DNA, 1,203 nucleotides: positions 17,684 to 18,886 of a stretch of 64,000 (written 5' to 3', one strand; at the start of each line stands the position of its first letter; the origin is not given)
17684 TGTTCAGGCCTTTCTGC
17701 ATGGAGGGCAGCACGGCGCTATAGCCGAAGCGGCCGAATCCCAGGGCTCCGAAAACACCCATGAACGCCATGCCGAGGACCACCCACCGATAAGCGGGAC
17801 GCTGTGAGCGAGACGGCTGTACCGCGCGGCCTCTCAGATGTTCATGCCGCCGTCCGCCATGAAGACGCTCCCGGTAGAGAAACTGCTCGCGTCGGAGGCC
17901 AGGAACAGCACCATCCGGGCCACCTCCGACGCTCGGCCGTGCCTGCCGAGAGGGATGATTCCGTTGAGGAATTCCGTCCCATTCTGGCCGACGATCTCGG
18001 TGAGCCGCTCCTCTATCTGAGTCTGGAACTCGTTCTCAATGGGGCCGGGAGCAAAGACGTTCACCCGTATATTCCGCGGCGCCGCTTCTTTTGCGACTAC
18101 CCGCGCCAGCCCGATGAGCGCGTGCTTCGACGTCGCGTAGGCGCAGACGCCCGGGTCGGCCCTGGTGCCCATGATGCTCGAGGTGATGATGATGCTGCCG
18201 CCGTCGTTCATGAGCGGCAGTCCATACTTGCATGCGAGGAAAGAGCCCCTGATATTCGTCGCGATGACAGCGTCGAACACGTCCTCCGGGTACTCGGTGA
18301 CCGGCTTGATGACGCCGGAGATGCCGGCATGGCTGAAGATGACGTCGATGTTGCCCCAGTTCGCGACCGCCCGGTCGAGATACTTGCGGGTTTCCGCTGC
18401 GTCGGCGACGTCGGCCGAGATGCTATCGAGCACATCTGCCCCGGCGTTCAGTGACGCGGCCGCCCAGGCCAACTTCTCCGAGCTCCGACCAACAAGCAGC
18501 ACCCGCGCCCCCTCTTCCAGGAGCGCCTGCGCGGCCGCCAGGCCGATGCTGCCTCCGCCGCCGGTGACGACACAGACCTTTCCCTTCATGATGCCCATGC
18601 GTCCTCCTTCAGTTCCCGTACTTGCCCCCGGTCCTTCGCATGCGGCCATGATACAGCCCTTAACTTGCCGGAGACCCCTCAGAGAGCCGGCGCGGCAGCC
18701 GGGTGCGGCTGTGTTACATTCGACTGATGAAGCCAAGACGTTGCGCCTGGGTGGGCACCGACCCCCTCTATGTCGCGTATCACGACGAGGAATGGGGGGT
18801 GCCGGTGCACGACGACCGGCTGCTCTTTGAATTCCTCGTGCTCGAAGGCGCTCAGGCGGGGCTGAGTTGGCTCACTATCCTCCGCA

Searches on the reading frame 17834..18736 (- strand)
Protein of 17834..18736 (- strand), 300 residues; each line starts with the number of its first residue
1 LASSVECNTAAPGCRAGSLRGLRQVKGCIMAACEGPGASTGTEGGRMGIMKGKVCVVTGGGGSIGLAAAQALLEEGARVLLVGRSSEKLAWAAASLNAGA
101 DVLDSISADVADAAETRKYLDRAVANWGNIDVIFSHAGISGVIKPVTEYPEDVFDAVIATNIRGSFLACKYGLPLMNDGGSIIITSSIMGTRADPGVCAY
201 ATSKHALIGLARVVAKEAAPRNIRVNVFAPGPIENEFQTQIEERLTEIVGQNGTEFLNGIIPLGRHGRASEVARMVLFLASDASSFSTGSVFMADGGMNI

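Call 54: search_protein_families(library=pfam, proteins=[window:17834-18736:-], max_evalue=0.0001)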
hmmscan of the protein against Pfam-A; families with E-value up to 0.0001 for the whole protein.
window:17834-18736:- (300 aa): 5 families
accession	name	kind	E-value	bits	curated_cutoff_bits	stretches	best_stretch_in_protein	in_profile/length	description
PF13561.12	adh_short_C2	-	5.6e-57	193.5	27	1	63-299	7-236/236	Enoyl-(Acyl carrier protein) reductase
PF00106.31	adh_short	-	6.9e-48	163.2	26.6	1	53-243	1-192/195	short chain dehydrogenase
PF08659.16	KR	-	1e-11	45.5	22.6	1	55-217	3-166/180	KR domain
PF01370.27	Epimerase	-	2.9e-06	27.3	20.9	1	56-163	2-97/240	NAD dependent epimerase/dehydratase family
PF23441.1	SDR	-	1.4e-05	25.1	27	1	55-298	10-255/258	SDR-like rossmann domain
